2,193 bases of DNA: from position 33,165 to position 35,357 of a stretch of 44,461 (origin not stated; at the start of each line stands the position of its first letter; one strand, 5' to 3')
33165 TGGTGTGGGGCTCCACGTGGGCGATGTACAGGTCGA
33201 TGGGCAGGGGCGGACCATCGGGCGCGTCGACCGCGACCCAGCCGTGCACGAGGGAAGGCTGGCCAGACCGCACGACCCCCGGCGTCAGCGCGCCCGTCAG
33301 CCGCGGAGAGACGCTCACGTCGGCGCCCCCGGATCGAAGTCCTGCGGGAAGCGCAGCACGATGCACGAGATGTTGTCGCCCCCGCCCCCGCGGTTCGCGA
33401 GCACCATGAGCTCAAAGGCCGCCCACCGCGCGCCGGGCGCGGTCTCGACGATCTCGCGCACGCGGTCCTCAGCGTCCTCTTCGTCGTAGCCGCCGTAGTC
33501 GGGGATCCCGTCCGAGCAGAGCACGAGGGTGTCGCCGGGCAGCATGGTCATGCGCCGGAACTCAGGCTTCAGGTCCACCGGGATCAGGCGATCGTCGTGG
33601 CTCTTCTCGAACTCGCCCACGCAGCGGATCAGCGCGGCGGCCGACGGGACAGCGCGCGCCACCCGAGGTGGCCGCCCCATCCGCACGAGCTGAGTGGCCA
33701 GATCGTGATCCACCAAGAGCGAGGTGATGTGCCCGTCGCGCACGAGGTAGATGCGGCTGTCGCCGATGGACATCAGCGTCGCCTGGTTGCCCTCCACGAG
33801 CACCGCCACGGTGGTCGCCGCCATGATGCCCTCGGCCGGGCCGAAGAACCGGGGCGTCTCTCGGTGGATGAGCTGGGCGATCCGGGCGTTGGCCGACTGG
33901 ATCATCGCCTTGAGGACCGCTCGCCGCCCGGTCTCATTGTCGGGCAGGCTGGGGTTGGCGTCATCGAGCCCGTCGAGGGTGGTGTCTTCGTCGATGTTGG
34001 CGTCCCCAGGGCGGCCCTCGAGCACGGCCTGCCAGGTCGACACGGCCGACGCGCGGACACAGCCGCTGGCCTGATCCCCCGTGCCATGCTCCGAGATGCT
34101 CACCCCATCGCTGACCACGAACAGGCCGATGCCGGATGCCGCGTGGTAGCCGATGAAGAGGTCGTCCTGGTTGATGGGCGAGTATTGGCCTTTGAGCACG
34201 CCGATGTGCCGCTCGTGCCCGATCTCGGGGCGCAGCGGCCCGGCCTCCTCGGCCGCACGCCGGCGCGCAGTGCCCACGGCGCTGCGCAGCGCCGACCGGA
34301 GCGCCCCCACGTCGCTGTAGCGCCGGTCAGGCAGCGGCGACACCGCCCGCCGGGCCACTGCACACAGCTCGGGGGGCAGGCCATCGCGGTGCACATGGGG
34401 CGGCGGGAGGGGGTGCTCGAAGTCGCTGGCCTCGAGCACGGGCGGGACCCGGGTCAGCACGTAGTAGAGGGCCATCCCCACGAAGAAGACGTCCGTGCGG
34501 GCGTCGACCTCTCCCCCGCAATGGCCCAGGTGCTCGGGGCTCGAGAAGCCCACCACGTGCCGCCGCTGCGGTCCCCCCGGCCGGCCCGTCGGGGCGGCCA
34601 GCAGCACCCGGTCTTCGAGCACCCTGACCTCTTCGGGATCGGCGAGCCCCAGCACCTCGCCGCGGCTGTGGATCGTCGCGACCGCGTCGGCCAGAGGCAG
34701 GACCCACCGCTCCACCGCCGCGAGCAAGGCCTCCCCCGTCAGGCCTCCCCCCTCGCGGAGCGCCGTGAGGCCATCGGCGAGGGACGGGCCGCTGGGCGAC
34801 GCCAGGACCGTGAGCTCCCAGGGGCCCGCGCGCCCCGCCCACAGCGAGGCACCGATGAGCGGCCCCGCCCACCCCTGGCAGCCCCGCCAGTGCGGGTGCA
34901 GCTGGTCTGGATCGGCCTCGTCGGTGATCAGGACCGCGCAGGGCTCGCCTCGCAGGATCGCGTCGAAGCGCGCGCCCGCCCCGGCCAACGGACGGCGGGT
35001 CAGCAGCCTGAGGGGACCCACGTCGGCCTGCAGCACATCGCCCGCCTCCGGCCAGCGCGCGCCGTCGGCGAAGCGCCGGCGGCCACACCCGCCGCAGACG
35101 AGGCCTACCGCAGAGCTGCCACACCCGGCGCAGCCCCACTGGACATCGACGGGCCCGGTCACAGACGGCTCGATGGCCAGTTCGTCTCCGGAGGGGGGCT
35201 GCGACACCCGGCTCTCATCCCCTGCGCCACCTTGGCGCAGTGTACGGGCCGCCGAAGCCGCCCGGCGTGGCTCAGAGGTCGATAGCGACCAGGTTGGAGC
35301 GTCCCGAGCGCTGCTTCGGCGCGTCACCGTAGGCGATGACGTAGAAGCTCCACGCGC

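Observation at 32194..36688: Tightly coupled four-gene module: wHTH-like protein / Cys-rich FN3 lipoprotein / Cys-ribbon-pseudokinase-PP2C fusion / MIDAS-less vWA-like protein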

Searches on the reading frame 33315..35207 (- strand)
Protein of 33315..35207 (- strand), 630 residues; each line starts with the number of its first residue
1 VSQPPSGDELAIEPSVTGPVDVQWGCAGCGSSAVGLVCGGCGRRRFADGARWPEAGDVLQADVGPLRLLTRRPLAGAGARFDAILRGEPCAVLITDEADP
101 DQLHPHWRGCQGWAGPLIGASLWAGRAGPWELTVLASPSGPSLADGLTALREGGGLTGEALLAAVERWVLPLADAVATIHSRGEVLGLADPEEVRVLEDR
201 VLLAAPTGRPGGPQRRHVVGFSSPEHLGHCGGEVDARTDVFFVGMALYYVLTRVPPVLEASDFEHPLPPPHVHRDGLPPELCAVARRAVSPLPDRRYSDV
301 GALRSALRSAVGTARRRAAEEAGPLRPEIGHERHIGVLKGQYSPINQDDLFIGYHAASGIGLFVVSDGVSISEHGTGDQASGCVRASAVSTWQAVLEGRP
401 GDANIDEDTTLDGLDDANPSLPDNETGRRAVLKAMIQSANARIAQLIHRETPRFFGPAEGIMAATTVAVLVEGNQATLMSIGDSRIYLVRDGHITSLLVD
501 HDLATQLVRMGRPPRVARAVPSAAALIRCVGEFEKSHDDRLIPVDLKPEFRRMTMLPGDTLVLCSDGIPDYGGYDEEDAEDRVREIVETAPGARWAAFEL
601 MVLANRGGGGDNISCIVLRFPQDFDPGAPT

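Call 3: search_protein_families(library=pfam, proteins=[window:33315-35207:-], max_evalue=1)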
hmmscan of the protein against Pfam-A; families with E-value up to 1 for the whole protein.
window:33315-35207:- (630 aa): 3 families
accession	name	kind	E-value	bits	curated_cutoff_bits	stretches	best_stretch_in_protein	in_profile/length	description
PF13672.11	PP2C_2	-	1.2e-09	38.5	24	1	346-590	12-195/209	Protein phosphatase 2C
PF07228.17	SpoIIE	-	0.0005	20.5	25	1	550-591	115-157/192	Stage II sporulation protein E (SpoIIE)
PF00481.26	PP2C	-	0.0012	19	20.3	1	413-503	58-142/255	Protein phosphatase 2C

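Call 4: search_protein_families(library=ncbifam, proteins=[window:33315-35207:-], max_evalue=1)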
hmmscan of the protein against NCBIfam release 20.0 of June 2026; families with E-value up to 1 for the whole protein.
window:33315-35207:- (630 aa): 7 families
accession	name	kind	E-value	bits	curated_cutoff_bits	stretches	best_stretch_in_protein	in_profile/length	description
NF033484.1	Stp1_PP2C_phos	equivalog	2.8e-24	85.9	230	1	340-618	5-231/232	Stp1/IreP family PP2C-type Ser/Thr phosphatase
NF011149.0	PRK14559.1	equivalog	6.9e-16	58.1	374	1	421-620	449-631/642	serine/threonine phosphatase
NF038150.1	lanthi_synth_IV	equivalog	7.5e-07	27.8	650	1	159-313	294-459/851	class IV lanthionine synthetase LanL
NF033483.0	PknB_PASTA_kin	equivalog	1.9e-06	27.2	450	1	220-319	173-277/563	Stk1 family PASTA domain-containing Ser/Thr kinase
NF047741.1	antiphage_MADS6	equivalog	0.00022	19.9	460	1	224-322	371-472/612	methylation-associated defense system protein kinase MAD6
NF009651.0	PRK13184.1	equivalog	0.016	13.1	839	1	224-310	200-290/932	serine/threonine-protein kinase PknD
NF033442.0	BREX_PglW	equivalog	0.044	11.4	990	1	232-331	403-508/1391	BREX system serine/threonine kinase PglW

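Call 7: find_homologous_proteins(query=window:33315-35207:-, max_evalue=0.00001)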
Query window:33315-35207:- (630 aa): 72 proteins with E <= 0.00001 among 8000 candidates.
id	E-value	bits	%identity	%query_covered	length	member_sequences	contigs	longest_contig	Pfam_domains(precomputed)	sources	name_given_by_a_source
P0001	0.0e+0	1294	100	91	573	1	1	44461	PF13672.12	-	-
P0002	0.0e+0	1018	73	99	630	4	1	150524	PF13672.12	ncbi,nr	ncbi:MAG: protein phosphatase 2C domain-containing protein [Myxococcales bacterium]|nr:protein phosp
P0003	1.9e-228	778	59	98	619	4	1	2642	PF13672.12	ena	-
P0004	3.4e-217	741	63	89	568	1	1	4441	PF13672.12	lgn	-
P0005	3.1e-182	625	54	96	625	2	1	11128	PF00481.27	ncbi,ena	-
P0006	1.4e-181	623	53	94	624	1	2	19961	-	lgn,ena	-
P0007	3.1e-180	619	52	93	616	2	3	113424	-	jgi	-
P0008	9.9e-180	617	52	98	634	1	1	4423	PF13672.12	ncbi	-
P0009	5.9e-175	601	51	96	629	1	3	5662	PF13672.12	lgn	-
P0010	4.1e-174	599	51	96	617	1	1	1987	PF07228.18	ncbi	-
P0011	6.2e-174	598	51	96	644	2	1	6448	PF13672.12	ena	-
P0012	3.2e-173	596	50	94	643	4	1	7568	PF13672.12,PF00481.27,PF07228.18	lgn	-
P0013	2.7e-172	593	52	95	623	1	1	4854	-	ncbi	-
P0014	7.8e-171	588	51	95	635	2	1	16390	PF13672.12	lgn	-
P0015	1.1e-169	584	56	84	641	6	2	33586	-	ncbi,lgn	-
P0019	1.7e-167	577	49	98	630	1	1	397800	PF13672.12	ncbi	-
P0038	6.3e-154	532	58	73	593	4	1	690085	PF13672.12,PF07228.18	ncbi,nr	ncbi:MAG: protein phosphatase 2C domain-containing protein [Myxococcales bacterium]|nr:protein phosp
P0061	1.6e-105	372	45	73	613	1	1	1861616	PF00481.27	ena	-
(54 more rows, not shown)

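Call 8: find_encoding_contigs(protein=P0002, flank=8000, max_places=2)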
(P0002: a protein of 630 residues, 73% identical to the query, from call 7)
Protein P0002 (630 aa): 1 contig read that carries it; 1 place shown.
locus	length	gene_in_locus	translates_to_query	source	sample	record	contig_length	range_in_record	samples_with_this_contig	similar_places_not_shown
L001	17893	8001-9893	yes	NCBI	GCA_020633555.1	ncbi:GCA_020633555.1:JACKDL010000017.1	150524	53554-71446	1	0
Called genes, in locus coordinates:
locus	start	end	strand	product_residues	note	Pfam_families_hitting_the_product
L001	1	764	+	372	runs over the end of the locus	PF08308:PEGA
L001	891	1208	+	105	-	-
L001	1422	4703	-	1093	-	PF00069:Pkinase, PF07714:PK_Tyr_Ser-Thr, PF13181:TPR_8 (faint), PF13414:TPR_11 (faint), PF13431:TPR_17 (faint), PF00515:TPR_1, PF07719:TPR_2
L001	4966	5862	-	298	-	PF13411:MerR_1, PF14559:TPR_19 (weak), PF07719:TPR_2 (weak), PF13181:TPR_8 (weak), PF13428:TPR_14 (weak), PF00515:TPR_1 (weak), PF13414:TPR_11 (weak), PF13432:TPR_16, +1 more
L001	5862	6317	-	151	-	-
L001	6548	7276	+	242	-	-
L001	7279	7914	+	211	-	-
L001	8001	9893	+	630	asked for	PF13672:PP2C_2 (weak)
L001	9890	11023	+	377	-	-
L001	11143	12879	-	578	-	PF13623:SurA_N_2, PF13624:SurA_N_3, PF13145:Rotamase_2, PF13616:Rotamase_3, PF00639:Rotamase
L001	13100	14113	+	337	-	PF00022:Actin, PF06723:MreB_Mbl, PF11104:PilM_2 (faint), PF00012:HSP70, PF14450:FtsA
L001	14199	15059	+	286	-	PF04085:MreC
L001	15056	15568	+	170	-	-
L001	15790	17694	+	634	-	PF03717:PBP_dimer, PF00905:Transpeptidase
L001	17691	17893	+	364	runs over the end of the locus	PF01098:FTSW_RODA_SPOVE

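Call 9: find_encoding_contigs(protein=P0019, flank=8000, max_places=2)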
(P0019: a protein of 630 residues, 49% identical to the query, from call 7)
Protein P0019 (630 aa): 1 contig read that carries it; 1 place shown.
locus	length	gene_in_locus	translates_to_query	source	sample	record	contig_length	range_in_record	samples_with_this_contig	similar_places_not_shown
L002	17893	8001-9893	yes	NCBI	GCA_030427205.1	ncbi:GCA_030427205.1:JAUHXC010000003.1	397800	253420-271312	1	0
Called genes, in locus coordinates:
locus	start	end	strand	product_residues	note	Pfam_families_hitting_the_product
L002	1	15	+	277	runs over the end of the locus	-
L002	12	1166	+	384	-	-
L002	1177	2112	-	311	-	PF13411:MerR_1, PF14559:TPR_19 (weak), PF13414:TPR_11 (weak), PF00515:TPR_1, PF07719:TPR_2, PF13181:TPR_8 (weak), PF13432:TPR_16, PF13414:TPR_11, +8 more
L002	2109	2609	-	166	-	-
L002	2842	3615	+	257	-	-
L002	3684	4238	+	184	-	-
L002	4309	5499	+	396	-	PF00512:HisKA, PF02518:HATPase_c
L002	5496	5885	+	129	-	PF00072:Response_reg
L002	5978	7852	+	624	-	PF00672:HAMP, PF00989:PAS (weak), PF08448:PAS_4 (faint), PF13188:PAS_8 (weak), PF13426:PAS_9 (faint), PF13188:PAS_8 (weak), PF00512:HisKA, PF02518:HATPase_c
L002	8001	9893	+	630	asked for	PF13672:PP2C_2 (weak)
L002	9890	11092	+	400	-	-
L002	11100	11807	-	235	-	-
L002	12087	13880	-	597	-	PF13623:SurA_N_2, PF13624:SurA_N_3, PF13145:Rotamase_2, PF13616:Rotamase_3, PF00639:Rotamase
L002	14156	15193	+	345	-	PF00022:Actin, PF06723:MreB_Mbl, PF00012:HSP70, PF11104:PilM_2 (faint), PF14450:FtsA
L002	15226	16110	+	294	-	PF04085:MreC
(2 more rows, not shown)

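Call 10: find_encoding_contigs(protein=P0038, flank=8000, max_places=2)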
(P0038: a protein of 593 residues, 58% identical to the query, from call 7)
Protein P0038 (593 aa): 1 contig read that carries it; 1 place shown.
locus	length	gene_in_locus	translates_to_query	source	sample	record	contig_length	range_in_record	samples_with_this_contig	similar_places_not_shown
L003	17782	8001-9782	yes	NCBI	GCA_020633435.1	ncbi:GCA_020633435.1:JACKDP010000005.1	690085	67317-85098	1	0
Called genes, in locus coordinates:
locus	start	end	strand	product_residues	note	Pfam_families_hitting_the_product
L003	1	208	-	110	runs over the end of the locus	PF00085:Thioredoxin, PF00578:AhpC-TSA (weak), PF13098:Thioredoxin_2 (weak)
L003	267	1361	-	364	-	PF01098:FTSW_RODA_SPOVE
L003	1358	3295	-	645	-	PF03717:PBP_dimer, PF00905:Transpeptidase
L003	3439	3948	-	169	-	PF04093:MreD (faint)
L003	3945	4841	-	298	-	PF04085:MreC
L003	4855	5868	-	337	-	PF00022:Actin, PF06723:MreB_Mbl, PF00012:HSP70, PF11104:PilM_2 (faint), PF14450:FtsA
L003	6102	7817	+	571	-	PF13623:SurA_N_2, PF13624:SurA_N_3, PF13145:Rotamase_2, PF00639:Rotamase, PF13616:Rotamase_3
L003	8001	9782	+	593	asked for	PF07228:SpoIIE (faint), PF13672:PP2C_2 (weak)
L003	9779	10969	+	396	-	-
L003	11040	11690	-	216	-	-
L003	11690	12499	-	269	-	PF21476:PF0610-like_N (faint)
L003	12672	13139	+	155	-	-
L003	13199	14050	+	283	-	PF13432:TPR_16, PF13424:TPR_12, PF13414:TPR_11, PF14559:TPR_19, PF00515:TPR_1, PF07719:TPR_2, PF13428:TPR_14, PF13414:TPR_11, +15 more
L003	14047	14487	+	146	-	PF13279:4HBT_2, PF03061:4HBT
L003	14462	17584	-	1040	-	PF04932:Wzy_C, PF01243:PNPOx_N (weak), PF12766:Pyridox_oxase_2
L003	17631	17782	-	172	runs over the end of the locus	PF01936:NYN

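Call 11: find_encoding_contigs(protein=P0061, flank=8000, max_places=2)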
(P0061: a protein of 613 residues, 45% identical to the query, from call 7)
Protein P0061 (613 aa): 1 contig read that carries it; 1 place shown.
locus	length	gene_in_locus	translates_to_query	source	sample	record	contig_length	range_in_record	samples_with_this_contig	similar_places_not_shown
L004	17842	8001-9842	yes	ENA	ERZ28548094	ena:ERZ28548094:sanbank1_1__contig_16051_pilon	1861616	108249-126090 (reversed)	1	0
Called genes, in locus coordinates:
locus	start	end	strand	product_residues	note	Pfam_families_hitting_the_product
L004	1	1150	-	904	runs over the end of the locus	PF00069:Pkinase, PF07714:PK_Tyr_Ser-Thr, PF13428:TPR_14 (faint), PF13414:TPR_11 (faint), PF13432:TPR_16, PF14559:TPR_19 (weak), PF00515:TPR_1 (weak), PF07719:TPR_2 (weak), +3 more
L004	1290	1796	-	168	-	-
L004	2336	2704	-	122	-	-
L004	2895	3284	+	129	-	-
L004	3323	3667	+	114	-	-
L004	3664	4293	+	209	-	-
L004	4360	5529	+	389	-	PF00512:HisKA, PF02518:HATPase_c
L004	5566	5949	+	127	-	PF00072:Response_reg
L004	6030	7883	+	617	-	PF00989:PAS (faint), PF08448:PAS_4 (faint), PF13426:PAS_9 (faint), PF13188:PAS_8 (weak), PF00512:HisKA, PF02518:HATPase_c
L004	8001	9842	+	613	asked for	PF00481:PP2C (weak)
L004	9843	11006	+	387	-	-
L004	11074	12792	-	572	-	PF13623:SurA_N_2, PF13624:SurA_N_3, PF13145:Rotamase_2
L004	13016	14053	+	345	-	PF00022:Actin, PF06723:MreB_Mbl, PF11104:PilM_2 (faint), PF00012:HSP70, PF14450:FtsA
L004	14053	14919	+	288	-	PF04085:MreC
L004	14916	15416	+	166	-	PF04093:MreD (weak)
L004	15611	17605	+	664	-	PF03717:PBP_dimer, PF00905:Transpeptidase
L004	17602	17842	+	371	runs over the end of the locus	PF01098:FTSW_RODA_SPOVE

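Call 14: find_related_loci(query=A1, collection=genome_contigs, flank=10000)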
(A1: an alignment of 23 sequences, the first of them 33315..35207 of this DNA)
Query A1 (630 aa) in genome_contigs; peptide patterns used: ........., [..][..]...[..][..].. (x = any residue, [..] = any of these).
173 stretches matched a pattern; 150 encode a relative of the query (tblastn E <= 1e-3); the best 80 are kept; 80 distinct loci.
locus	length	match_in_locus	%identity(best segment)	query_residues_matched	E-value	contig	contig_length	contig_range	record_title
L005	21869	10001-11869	73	1-623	0e+0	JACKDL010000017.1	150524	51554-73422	MAG: Myxococcales bacterium isolate HK-STAS-MYXO-6 HK-STAS-MYXO-6_17, whole genome shotgun sequence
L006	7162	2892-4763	51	14-620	3e-177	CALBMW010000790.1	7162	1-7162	MAG TPA_asm: uncultured Myxococcales bacterium isolate ERR2206779_bin.31_CONCOCT_v1.1_MAG genome assembly, contig: ERZ89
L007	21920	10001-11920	51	5-620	9e-170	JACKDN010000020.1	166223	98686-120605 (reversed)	MAG: Myxococcales bacterium isolate HK-STAS-MYXO-8 HK-STAS-MYXO-8_20, whole genome shotgun sequence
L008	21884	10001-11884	49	14-628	6e-165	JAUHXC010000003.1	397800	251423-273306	MAG: bacterium isolate 2_bin.46 NODE_29_length_397800_cov_8.736736, whole genome shotgun sequence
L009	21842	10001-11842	49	26-628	3e-163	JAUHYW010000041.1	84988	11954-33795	MAG: bacterium isolate 3_bin.88 NODE_476_length_84988_cov_3.013940, whole genome shotgun sequence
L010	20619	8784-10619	50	26-620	7e-163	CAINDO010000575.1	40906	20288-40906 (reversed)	MAG: uncultured Myxococcales bacterium isolate Loclat_bin-06019 genome assembly, contig: bin-06019:575/667, whole genome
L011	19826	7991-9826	48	26-620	9e-157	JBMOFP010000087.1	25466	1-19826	MAG: Bradymonadia bacterium isolate Deming_bin.242 contig4526, whole genome shotgun sequence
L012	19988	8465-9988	55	123-620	2e-156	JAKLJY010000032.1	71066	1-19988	MAG: Myxococcota bacterium isolate MAG.78 MAG.78-NODE_32_length_71066_cov_6.469819, whole genome shotgun sequence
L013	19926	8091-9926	50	26-620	1e-154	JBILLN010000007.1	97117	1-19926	MAG: Bradymonadia bacterium isolate ME2017-08-05_3300034118_group7_bin165 Rohwer_bin1474_scaffold_19_c1, whole genome sh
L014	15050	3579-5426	49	26-620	2e-154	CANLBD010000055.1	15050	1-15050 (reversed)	MAG: Myxococcales bacterium isolate ZE-Jul18-54 genome assembly, contig: ZE-Jul18-C3312, whole genome shotgun sequence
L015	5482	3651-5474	48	12-620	7e-156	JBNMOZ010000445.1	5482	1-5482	MAG: Bradymonadia bacterium isolate 3300055292_31 Ga0535668_0032894, whole genome shotgun sequence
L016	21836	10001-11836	47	26-620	1e-153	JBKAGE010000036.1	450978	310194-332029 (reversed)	MAG: Bradymonadia bacterium isolate Ske_MAG24 Ske_MAG24_0036, whole genome shotgun sequence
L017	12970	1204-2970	47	18-623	1e-148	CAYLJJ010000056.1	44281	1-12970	MAG TPA_asm: uncultured Nannocystaceae bacterium isolate binchicken_co141_483 genome assembly, contig: NODE_3650_length_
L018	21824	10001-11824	49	19-622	1e-148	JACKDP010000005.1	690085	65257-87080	MAG: Myxococcales bacterium isolate HK-STAS-MYXO-10 HK-STAS-MYXO-10_5, whole genome shotgun sequence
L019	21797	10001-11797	48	26-620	8e-147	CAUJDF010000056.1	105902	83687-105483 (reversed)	MAG: Myxococcota bacterium isolate KLAP118 genome assembly, contig: KLAP118_816908, whole genome shotgun sequence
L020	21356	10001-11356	57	165-620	2e-146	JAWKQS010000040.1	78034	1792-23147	MAG: bacterium isolate ABC2.71 ABC2.71.fa-40, whole genome shotgun sequence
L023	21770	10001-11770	45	29-619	4e-130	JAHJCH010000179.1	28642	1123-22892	MAG: Myxococcota bacterium isolate Modern_marine.mb.298 Modern_marine.mb.298_k141_1323316, whole genome shotgun sequence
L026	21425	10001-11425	44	162-627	1e-115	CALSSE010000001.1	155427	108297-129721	MAG: uncultured bacterium isolate O_MB67 genome assembly, contig: contig_23592_O_MB67, whole genome shotgun sequence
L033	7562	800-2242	32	118-630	7e-60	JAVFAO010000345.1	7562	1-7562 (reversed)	MAG: Myxococcota bacterium isolate BF4_93 NODE_33040_length_7562_cov_4.440484_Biofilm4, whole genome shotgun sequence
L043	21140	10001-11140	33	220-620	5e-55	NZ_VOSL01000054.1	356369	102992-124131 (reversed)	Lujinxingia vulgaris strain TMQ2 scaffold55, whole genome shotgun sequence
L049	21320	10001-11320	32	163-619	7e-54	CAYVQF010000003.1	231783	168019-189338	MAG TPA_asm: uncultured Myxococcales bacterium isolate SRP241326_co1_343 genome assembly, contig: NODE_55_length_231783_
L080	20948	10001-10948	31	277-620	1e-27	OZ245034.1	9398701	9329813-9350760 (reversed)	MAG: Myxococcota bacterium isolate df3dd314-b992-411f-bde6-f70e75f61a8f genome assembly, chromosome: 1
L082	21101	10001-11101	31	237-624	1e-26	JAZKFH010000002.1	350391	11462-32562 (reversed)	MAG: Myxococcota bacterium isolate DC_HB_02_SPN181219-bin069 DCHB02SPN_B069_0_000000000002, whole genome shotgun sequenc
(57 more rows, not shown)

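Call 24: search_solved_structures(query=A1, max_evalue=0.01, show_alignments=0)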
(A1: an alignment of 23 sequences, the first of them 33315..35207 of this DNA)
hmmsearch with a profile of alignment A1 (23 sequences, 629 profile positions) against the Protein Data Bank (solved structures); distinct sequences matched with E-value up to 0.01: 646 (the best 60 are shown).
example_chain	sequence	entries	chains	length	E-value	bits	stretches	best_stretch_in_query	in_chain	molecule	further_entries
5iti_A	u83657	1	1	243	3.7e-18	68.7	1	406-619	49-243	Protein serin-threonin phosphatase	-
2j82_A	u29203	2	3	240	3.8e-18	68.7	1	408-619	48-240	PROTEIN SERINE-THREONINE PHOSPHATASE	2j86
5d2u_A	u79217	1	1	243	4.3e-18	68.5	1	408-619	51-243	Protein serin-threonin phosphatase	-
2xzv_A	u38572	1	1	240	6.1e-17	64.7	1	407-619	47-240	PROTEIN SERIN-THREONIN PHOSPHATASE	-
1txo_A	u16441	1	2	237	6.6e-17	64.6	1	433-618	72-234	Putative Bacterial Enzyme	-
2cm1_A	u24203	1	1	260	9.4e-17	64.1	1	434-618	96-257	SERINE THREONINE PROTEIN PHOSPHATASE PSTP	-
2y09_A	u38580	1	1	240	1.2e-16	63.8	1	408-619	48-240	PROTEIN SERIN-THREONIN PHOSPHATASE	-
6i2p_A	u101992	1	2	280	9.7e-13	50.8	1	90-307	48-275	Serine/threonine-protein kinase PknB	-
3ori_A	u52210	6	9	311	9.8e-13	50.8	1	90-307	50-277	Serine/threonine protein kinase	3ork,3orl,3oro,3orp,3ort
3f69_A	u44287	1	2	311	1e-12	50.7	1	90-307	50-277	Serine/threonine-protein kinase pknB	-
3f61_A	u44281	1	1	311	1e-12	50.7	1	90-307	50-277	Serine/threonine-protein kinase pknB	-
5u94_A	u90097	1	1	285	1.4e-12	50.3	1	93-307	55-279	Serine/threonine-protein kinase PknB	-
6b2p_A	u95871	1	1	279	1.4e-12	50.3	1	93-307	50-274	Serine/threonine-protein kinase PknB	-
9ruj_A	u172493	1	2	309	1.5e-12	50.2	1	79-316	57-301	Serine/threonine-protein kinase StkP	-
1mru_A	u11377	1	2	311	1.6e-12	50.1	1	94-307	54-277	Probable serine/threonine-protein kinase pknB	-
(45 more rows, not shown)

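Call 30: search_protein_families(library=padloc, proteins=[window:33315-35207:-], max_evalue=1)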
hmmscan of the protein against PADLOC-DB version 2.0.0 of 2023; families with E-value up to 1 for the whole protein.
window:33315-35207:- (630 aa): 18 families
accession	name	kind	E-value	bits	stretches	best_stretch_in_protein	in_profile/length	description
PDLC04042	PD-T4-6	-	3.2e-10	38.2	1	221-318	178-280/292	-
PDLC04041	PD-T4-6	-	5.2e-10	37.1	1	222-322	201-305/443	-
PDLC04061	PD-T4-6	-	1.5e-09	35.9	1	223-320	191-293/510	-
PDLC04053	PD-T4-6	-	1.6e-09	35.7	1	220-322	177-283/311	-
PDLC04043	PD-T4-6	-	1.3e-08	32.4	1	222-434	183-387/452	-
PDLC04054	PD-T4-6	-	6e-08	30.5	1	221-312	179-275/347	-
PDLC04052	PD-T4-6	-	8.2e-07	26.6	1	223-322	184-288/496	-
PDLC04039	PD-T4-6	-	5.1e-06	23.7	1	222-315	182-280/458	-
PDLC04064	PD-T4-6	-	1.3e-05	22.3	1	221-308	186-278/369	-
PDLC04040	PD-T4-6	-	2.5e-05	21.2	1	223-314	173-269/547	-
PDLC04055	PD-T4-6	-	5.7e-05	20.1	1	235-321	252-346/496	-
PDLC04057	PD-T4-6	-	7.1e-05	20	1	222-317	177-277/443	-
PDLC01088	C3a189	-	0.00067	16.3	1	222-309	175-260/840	kinase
PDLC04060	PD-T4-6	-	0.0014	15.6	1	223-309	177-268/486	-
PDLC04046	PD-T4-6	-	0.0024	15.1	1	225-318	191-291/427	-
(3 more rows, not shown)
